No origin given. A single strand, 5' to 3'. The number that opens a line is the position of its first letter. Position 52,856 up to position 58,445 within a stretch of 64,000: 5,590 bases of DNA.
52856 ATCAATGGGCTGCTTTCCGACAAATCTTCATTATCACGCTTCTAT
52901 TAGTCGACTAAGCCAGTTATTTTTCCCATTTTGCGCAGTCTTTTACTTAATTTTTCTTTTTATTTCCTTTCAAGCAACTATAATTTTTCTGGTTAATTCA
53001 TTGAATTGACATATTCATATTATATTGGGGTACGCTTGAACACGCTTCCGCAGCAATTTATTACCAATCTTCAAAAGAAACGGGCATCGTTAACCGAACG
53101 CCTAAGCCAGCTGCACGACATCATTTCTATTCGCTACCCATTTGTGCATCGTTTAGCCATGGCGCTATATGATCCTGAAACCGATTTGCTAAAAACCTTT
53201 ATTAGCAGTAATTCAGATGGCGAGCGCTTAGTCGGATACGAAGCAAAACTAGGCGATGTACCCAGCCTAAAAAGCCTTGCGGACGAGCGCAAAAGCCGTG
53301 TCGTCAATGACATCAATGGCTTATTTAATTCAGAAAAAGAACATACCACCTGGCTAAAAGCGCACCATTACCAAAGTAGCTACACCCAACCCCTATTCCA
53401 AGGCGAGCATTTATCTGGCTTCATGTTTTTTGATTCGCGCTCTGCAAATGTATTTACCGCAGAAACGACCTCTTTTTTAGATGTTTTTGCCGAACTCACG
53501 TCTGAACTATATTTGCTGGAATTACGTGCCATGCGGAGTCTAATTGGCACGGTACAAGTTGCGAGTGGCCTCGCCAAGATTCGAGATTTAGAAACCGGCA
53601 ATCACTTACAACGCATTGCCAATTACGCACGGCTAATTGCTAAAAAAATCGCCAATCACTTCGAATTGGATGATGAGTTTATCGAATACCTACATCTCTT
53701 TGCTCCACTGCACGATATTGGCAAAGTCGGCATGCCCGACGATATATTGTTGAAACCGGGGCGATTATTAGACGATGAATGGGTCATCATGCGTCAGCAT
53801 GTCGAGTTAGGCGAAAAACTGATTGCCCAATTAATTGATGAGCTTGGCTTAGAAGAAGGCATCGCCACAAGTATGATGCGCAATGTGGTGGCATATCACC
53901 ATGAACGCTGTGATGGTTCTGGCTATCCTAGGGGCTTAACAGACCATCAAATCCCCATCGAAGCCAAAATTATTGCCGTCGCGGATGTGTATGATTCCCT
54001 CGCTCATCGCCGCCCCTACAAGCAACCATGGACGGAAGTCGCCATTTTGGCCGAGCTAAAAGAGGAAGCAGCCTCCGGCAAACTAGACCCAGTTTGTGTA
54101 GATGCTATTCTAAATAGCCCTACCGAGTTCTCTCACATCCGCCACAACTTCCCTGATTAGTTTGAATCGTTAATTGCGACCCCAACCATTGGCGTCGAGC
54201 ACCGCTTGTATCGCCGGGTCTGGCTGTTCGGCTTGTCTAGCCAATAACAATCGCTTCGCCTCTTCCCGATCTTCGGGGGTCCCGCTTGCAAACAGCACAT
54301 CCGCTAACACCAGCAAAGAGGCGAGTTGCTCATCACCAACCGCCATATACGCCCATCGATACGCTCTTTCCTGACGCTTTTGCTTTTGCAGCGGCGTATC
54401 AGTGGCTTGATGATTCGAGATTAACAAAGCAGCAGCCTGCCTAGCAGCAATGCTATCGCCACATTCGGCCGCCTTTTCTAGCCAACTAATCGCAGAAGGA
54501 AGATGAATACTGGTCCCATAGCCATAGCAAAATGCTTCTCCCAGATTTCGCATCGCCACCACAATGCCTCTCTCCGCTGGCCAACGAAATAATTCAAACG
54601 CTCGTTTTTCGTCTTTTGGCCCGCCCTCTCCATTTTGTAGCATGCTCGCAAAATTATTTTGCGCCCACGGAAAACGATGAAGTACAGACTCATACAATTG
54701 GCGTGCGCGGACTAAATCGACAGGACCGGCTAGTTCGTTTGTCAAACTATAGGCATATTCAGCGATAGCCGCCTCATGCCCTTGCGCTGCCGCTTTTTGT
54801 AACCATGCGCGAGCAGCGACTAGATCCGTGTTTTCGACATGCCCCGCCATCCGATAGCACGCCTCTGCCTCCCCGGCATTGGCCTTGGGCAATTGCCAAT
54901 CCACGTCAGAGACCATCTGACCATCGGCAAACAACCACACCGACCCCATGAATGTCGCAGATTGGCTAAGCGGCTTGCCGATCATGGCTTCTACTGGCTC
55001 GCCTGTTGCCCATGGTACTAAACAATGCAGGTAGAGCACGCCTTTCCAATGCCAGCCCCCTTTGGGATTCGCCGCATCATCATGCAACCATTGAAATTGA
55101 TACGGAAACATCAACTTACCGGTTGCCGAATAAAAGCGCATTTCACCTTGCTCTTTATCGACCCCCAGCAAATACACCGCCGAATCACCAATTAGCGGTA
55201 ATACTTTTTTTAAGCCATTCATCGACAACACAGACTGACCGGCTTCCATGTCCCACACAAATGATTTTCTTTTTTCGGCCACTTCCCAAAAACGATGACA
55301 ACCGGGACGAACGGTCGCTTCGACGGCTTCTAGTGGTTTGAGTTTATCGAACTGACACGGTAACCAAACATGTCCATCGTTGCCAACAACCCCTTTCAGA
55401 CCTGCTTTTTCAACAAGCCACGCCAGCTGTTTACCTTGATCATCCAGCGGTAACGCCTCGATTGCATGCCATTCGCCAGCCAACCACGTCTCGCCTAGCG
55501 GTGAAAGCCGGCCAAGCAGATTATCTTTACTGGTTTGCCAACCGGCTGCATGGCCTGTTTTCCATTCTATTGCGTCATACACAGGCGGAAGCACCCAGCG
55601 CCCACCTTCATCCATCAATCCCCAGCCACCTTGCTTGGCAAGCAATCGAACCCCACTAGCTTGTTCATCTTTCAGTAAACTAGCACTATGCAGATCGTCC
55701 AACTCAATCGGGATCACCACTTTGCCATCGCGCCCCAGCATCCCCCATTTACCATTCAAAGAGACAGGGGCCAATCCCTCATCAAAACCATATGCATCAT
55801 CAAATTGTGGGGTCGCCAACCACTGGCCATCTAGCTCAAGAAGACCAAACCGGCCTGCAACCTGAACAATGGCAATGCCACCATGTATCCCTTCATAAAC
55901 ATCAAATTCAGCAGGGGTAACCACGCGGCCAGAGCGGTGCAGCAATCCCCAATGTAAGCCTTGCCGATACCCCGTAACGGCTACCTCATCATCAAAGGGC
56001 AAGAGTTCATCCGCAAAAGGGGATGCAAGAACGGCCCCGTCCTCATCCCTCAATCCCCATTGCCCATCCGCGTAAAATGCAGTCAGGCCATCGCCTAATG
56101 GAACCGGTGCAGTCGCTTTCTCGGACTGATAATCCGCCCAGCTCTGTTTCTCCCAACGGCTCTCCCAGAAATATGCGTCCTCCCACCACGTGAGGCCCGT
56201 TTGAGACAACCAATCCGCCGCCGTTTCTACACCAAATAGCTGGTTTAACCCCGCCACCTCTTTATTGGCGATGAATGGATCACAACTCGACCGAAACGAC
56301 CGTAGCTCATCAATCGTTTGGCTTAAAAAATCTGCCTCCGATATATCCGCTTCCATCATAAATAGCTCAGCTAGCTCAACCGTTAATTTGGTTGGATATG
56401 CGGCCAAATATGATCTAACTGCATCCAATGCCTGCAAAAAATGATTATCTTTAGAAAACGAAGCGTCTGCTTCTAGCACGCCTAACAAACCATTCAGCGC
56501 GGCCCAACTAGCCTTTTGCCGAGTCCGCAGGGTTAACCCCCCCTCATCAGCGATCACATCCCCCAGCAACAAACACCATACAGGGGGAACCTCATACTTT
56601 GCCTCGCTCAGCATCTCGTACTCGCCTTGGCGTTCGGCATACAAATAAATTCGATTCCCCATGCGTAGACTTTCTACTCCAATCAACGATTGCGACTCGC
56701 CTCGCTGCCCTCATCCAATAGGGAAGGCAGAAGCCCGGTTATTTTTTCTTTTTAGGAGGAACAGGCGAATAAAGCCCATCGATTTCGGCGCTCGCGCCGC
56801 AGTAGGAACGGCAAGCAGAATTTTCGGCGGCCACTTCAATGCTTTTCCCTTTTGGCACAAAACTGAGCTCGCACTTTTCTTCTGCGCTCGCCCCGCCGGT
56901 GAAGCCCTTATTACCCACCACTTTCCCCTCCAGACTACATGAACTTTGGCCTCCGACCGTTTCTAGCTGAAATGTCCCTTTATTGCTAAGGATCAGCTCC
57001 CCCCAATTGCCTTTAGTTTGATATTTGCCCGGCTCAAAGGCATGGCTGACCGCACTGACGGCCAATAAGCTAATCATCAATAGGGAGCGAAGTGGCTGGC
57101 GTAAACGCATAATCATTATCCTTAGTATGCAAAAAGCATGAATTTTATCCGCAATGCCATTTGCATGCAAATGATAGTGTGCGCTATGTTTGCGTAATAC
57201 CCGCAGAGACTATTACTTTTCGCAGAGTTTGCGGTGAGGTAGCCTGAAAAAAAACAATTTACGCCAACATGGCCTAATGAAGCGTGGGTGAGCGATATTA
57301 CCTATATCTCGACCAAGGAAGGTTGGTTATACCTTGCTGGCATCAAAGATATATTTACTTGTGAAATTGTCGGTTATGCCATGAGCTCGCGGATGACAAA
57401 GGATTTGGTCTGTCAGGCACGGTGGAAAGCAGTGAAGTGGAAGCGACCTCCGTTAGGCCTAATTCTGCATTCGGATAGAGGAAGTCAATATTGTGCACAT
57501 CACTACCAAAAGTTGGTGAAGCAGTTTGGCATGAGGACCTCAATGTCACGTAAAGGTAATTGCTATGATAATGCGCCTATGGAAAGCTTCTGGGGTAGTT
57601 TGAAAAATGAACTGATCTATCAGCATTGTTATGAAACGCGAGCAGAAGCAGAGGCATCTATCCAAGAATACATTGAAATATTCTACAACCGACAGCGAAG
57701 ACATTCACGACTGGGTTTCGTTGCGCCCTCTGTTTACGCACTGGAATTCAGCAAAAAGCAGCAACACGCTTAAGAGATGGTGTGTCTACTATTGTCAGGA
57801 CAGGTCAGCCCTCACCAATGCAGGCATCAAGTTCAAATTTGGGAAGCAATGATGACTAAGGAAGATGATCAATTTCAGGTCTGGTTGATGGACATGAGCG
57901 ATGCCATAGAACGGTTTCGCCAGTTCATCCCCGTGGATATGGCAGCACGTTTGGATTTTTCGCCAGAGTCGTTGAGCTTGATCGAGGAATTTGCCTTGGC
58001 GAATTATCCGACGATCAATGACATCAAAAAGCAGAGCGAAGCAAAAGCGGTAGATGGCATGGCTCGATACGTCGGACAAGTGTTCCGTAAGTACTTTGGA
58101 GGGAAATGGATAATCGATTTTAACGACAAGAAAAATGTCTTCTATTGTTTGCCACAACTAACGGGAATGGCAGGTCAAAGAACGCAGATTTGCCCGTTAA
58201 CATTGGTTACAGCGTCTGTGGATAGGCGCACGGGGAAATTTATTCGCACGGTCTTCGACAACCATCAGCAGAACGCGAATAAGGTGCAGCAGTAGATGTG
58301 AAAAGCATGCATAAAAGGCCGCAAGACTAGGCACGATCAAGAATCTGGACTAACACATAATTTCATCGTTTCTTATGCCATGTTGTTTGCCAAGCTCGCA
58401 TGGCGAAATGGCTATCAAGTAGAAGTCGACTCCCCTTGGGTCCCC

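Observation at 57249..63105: IS3-scarred, low-GC array of ATGA-coupled small ORF pairs resembling orphan toxin-C-terminus/immunity cassettes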

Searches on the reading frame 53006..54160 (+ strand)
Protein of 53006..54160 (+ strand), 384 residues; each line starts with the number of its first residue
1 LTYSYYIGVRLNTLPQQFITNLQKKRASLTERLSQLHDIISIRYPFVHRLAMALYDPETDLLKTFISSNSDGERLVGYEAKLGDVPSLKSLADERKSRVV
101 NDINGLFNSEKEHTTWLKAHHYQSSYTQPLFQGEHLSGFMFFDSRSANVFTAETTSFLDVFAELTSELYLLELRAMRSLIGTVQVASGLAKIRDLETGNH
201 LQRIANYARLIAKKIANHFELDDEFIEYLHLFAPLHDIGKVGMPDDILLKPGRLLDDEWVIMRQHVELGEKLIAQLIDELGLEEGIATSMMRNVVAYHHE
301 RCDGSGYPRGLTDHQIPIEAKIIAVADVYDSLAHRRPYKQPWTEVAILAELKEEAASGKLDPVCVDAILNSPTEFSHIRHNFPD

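Call 7: search_protein_families(library=pfam, max_evalue=0.1, proteins=[window:53006-54160:+])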
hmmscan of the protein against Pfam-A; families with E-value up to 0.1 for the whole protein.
window:53006-54160:+ (384 aa): 4 families
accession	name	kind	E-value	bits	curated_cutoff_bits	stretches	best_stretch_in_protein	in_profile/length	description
PF13487.12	HD_5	-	7.5e-28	97.8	27.2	1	203-362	13-168/170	HD domain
PF01966.28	HD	-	8.9e-19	68.3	22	1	198-330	2-114/116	HD domain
PF01590.32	GAF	-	0.0003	21.8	22.4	1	68-164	37-128/133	GAF domain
PF13185.12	GAF_2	-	0.0017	19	28.6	1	52-166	25-132/136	GAF domain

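Call 34: find_related_loci(query=window:53006-54160:+, collection=genome_contigs, flank=10000)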
Query window:53006-54160:+ (384 aa) in genome_contigs; peptide patterns used: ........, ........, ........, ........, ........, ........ (x = any residue, [..] = any of these).
105 stretches matched a pattern; 67 encode a relative of the query (tblastn E <= 1e-3); 67 distinct loci.
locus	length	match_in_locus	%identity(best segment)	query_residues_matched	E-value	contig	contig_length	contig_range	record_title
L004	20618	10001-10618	38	160-384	4e-41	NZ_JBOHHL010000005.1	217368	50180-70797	MAG: Aquabacterium sp. isolate SE1500_maxbin2.bin.0 NODE_8_length_217368_cov_1.940122, whole genome shotgun sequence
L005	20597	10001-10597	40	174-384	2e-41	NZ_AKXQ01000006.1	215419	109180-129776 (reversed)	Moritella dasanensis ArB 0140 111.MD140.1_6, whole genome shotgun sequence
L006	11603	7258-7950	37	145-384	4e-41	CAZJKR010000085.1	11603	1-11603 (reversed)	MAG TPA_asm: uncultured Curvibacter sp. isolate binchicken_co191_199 genome assembly, contig: NODE_3945_length_11603_cov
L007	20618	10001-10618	38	160-384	2e-40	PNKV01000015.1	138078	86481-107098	MAG: Leptothrix sp. (in: b-proteobacteria) isolate PB2.3.27 PB2_1000058_138078, whole genome shotgun sequence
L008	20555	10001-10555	41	180-376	1e-39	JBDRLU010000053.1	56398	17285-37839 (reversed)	MAG: Chloroflexota bacterium isolate MEGAHIT-group-1.796 k141_11256381, whole genome shotgun sequence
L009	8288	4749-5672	31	54-369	7e-39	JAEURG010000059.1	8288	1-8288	MAG: Anaerolineales bacterium isolate new MAG-271 k141_28054, whole genome shotgun sequence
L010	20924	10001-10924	31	54-369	1e-38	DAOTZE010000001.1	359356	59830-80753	MAG TPA_asm: Anaerolineales bacterium isolate H39_483 k131_734328, whole genome shotgun sequence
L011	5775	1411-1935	41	180-367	1e-38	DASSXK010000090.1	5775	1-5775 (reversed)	MAG TPA_asm: Ktedonobacteraceae bacterium isolate SMAG_U648 k141_967046, whole genome shotgun sequence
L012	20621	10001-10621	39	144-370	4e-38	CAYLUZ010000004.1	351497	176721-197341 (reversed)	MAG TPA_asm: uncultured Leptolinea sp. isolate SRP302447_co2_431 genome assembly, contig: NODE_78_length_351497_cov_26.3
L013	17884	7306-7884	38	175-382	4e-38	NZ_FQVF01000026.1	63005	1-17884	Marinomonas polaris DSM 16579, whole genome shotgun sequence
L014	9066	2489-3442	32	47-370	3e-38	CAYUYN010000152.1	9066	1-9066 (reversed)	MAG TPA_asm: uncultured Anaerolineales bacterium isolate SRP136066_co1_412 genome assembly, contig: NODE_10966_length_90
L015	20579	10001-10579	38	175-382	2e-37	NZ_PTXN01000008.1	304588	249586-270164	Marinomonas sp. UCMA 3892 strain UCMA3892 Contig_34, whole genome shotgun sequence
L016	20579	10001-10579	38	175-382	3e-37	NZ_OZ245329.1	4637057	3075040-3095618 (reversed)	MAG: Marinomonas sp. isolate 1f2af3a4-9dea-46d2-b6db-4e37706f4817 chromosome 1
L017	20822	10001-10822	32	92-370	1e-36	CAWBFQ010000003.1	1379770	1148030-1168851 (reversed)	MAG: uncultured Chloroflexia bacterium isolate MFD04716.bin.2.296 genome assembly, contig: contig_18903, whole genome sh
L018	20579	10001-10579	38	175-382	3e-36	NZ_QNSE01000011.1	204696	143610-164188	Marinomonas rhizomae strain CECT 7377 Ga0244644_111, whole genome shotgun sequence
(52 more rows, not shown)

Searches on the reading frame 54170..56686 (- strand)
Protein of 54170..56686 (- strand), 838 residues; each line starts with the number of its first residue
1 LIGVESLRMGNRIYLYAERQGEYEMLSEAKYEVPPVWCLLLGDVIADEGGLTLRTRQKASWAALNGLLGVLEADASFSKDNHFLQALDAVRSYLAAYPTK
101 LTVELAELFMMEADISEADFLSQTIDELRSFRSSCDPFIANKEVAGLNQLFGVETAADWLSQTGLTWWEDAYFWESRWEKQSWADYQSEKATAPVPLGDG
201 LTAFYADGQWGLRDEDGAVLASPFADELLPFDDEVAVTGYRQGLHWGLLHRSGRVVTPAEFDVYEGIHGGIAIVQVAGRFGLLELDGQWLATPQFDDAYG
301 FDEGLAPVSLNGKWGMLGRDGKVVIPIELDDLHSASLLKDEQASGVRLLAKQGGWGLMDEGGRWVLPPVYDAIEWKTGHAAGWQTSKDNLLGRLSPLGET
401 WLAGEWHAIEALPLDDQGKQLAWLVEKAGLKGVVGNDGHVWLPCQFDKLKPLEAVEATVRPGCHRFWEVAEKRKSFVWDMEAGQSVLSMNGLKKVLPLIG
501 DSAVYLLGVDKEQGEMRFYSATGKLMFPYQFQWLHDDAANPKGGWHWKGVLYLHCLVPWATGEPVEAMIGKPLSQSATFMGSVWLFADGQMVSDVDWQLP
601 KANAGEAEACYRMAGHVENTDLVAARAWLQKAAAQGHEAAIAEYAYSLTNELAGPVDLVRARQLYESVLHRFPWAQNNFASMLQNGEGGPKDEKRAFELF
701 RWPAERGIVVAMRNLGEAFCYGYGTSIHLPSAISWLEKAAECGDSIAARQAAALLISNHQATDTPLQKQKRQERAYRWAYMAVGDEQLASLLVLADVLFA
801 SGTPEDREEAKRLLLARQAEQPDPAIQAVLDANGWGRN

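Call 7: search_protein_families(library=pfam, max_evalue=0.1, proteins=[window:54170-56686:-])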
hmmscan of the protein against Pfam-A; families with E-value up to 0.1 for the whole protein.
window:54170-56686:- (838 aa): 2 families
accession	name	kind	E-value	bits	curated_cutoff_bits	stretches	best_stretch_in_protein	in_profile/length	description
PF14903.11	WG_beta_rep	-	6.9e-28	96.8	25.6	3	281-314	2-35/35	WG containing repeat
PF08238.18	Sel1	-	2.2e-12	47.4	30.7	2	710-744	2-36/36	Sel1 repeat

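Call 33: find_related_loci(query=window:54170-56686:-, collection=genome_contigs, flank=10000)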
Query window:54170-56686:- (838 aa) in genome_contigs; peptide patterns used: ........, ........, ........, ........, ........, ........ (x = any residue, [..] = any of these).
7 stretches matched a pattern, but none encodes a relative of the query by tblastn (E <= 1e-3).

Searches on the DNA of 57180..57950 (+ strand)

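Call 29: search_dna_similar(query=window:57180-57950:+, collection=plasmids, mode=distant, max_rows=12)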
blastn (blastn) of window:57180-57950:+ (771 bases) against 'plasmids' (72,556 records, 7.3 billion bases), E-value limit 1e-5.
Records with a match: 1049; places in all: 2005; records where one place covers at least 80% of the query: 0.
Best place of each record, by identity: 80-90% 23; 60-80% 1026.
By first word of the organism name: Escherichia 620; Acinetobacter 172; Shigella 133; Bacillus 45; Deinococcus 16; Burkholderia 11; Aeromonas 8; Moraxella 7; Legionella 5; Paraburkholderia 4; and 17 more.
By predicted mobility (MOB-suite, as given by PLSDB): non-mobilizable 406; mobilizable 405; conjugative 238.
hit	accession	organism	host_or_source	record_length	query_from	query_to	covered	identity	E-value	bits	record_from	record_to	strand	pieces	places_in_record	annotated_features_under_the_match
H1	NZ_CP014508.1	Burkholderia sp. PAMC 28687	Usnea,single cell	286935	79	629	71%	69.1%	7e-52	213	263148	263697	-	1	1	none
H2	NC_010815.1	Trichlorobacter lovleyi SZ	-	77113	94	628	69%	70.9%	3e-63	251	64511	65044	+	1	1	IS3-like element ISGlo1 family transposase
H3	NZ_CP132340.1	Janthinobacterium sp. J1-1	pure culture,Mixed solution of sediment ...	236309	83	634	72%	68.2%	6e-46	193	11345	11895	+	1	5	IS3 family transposase | histidine kinase dimerization/phospho-acceptor domain-containing ...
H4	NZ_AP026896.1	Aeromonas caviae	Microbe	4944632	79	536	59%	69.2%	2e-45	191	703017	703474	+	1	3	none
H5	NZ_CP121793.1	Aeromonas caviae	Homo sapiens,plasma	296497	79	536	59%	69.2%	2e-45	191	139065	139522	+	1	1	none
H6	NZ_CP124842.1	Aeromonas salmonicida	pure culture,meat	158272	79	536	59%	69.2%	2e-45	191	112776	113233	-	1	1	none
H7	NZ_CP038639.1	Cupriavidus oxalaticus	whole organism,sewage sludge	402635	77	527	58%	69.7%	2e-45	191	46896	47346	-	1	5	IS3 family transposase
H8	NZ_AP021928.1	Aeromonas caviae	-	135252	79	536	59%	68.6%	1e-41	178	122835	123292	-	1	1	IS3-like element ISAeme20 family transposase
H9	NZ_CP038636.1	Cupriavidus oxalaticus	whole organism,sewage sludge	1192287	77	527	58%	69.5%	3e-44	187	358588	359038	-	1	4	none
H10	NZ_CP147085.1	Escherichia coli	environmental,river water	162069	79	536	59%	67.7%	5e-35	156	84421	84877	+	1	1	IS3 family transposase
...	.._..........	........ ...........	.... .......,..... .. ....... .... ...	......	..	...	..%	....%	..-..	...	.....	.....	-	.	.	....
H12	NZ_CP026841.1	Shigella dysenteriae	-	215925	79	536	59%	67.0%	3e-31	143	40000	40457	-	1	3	IS3 family transposase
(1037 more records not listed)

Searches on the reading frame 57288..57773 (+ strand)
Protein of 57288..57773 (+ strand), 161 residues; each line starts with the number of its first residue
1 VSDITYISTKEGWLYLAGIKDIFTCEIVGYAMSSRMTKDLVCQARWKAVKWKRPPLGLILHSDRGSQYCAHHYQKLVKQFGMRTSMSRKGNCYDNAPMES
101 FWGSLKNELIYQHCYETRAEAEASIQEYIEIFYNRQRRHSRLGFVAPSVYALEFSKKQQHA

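Call 5: search_protein_families(library=pfam, max_evalue=0.1, proteins=[window:57288-57773:+])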
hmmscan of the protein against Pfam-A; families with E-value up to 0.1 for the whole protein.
window:57288-57773:+ (161 aa): 3 families
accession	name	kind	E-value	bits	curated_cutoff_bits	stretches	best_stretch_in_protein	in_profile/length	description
PF00665.32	rve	-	2.8e-23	82.5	32.6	1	2-92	10-102/102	Integrase core domain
PF13683.12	rve_3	-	2.6e-14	53.1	26.5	1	81-147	2-67/67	Integrase core domain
PF13333.12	rve_2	-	9.7e-14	51.7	22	1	99-150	1-51/56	Integrase core domain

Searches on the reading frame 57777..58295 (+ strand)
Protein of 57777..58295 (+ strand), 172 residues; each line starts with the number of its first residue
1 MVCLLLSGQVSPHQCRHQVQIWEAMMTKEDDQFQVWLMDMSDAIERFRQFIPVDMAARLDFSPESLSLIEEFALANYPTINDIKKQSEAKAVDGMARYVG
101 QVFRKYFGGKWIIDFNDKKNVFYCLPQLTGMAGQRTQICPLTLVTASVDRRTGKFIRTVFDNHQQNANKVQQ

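Call 5: search_protein_families(library=pfam, max_evalue=0.1, proteins=[window:57777-58295:+])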
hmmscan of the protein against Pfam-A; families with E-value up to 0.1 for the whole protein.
window:57777-58295:+ (172 aa): 0 families

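Call 22: search_protein_families(library=ncbifam, max_evalue=0.1, proteins=[window:57849-58295:+])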
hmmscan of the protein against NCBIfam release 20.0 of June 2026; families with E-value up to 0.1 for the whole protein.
window:57849-58295:+ (148 aa): 0 families

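Call 45: search_protein_families(library=pfam, alignment_id=A1, max_evalue=0.01)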
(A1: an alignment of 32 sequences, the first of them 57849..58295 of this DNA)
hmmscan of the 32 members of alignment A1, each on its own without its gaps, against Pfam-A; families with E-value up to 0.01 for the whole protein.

A. member 1, window:57849-58295:+ (148 aa): 0 families

B. families by the number of members that match (of 32 scanned): 3 families
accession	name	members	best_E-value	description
PF19794.4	DUF6278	1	0.00067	Family of unknown function (DUF6278)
PF22109.2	Zn_ribbon_tTFIIB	1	0.0068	Transcription factor IIB, zinc ribbon, Trypanosome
PF09675.16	Chlamy_scaf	1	0.0093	Chlamydia-phage Chp2 scaffold (Chlamy_scaf)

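Call 65: search_solved_structures(query=A1, max_evalue=1)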
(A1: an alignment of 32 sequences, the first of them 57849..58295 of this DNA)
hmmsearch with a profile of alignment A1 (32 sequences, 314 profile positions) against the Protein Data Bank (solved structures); distinct sequences matched with E-value up to 1: 5.
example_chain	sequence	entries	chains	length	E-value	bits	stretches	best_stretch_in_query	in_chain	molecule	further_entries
8cws_A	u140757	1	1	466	0.022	17.3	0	172-246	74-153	F4132-2 Chain A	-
8cwy_A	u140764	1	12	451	0.023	17.3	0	172-246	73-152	T32-15-1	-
5cwb_A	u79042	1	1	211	0.29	13.7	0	172-248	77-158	Designed helical repeat protein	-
4oxq_A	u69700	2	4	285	0.35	13.4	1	174-280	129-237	Manganese ABC transporter, periplasmic-binding protein SitA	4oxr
4dmo_A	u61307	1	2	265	0.99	11.9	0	202-291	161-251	N-hydroxyarylamine O-acetyltransferase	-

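Call 81: predict_structure(alignment_id=A1)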
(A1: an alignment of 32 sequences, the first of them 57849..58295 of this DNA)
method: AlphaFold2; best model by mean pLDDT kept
length: 148 residues; sequences in the alignment: 32
mean_pLDDT: 97.3   pTM: 0.91
mean pLDDT of the five models: 97.3, 97.1, 97.1, 96.8, 96.6
residues with pLDDT >= 90: 145; 70-90: 3; 50-70: 0; < 50: 0
segments of 3 or more residues with pLDDT < 50: none
pLDDT, mean of each block of 10 residues (from residue 1): 94 98 97 98 98 98 98 99 98 97 97 97 98 98 94
secondary structure, 60 per line:
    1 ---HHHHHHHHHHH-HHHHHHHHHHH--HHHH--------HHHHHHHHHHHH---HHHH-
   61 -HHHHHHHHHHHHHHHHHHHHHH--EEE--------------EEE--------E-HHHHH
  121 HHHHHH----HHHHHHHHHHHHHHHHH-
elements in order: H4-14 H16-26 H29-32 H41-52 H56-59 H62-83 E86-88 E103-105 H116-126 H131-147
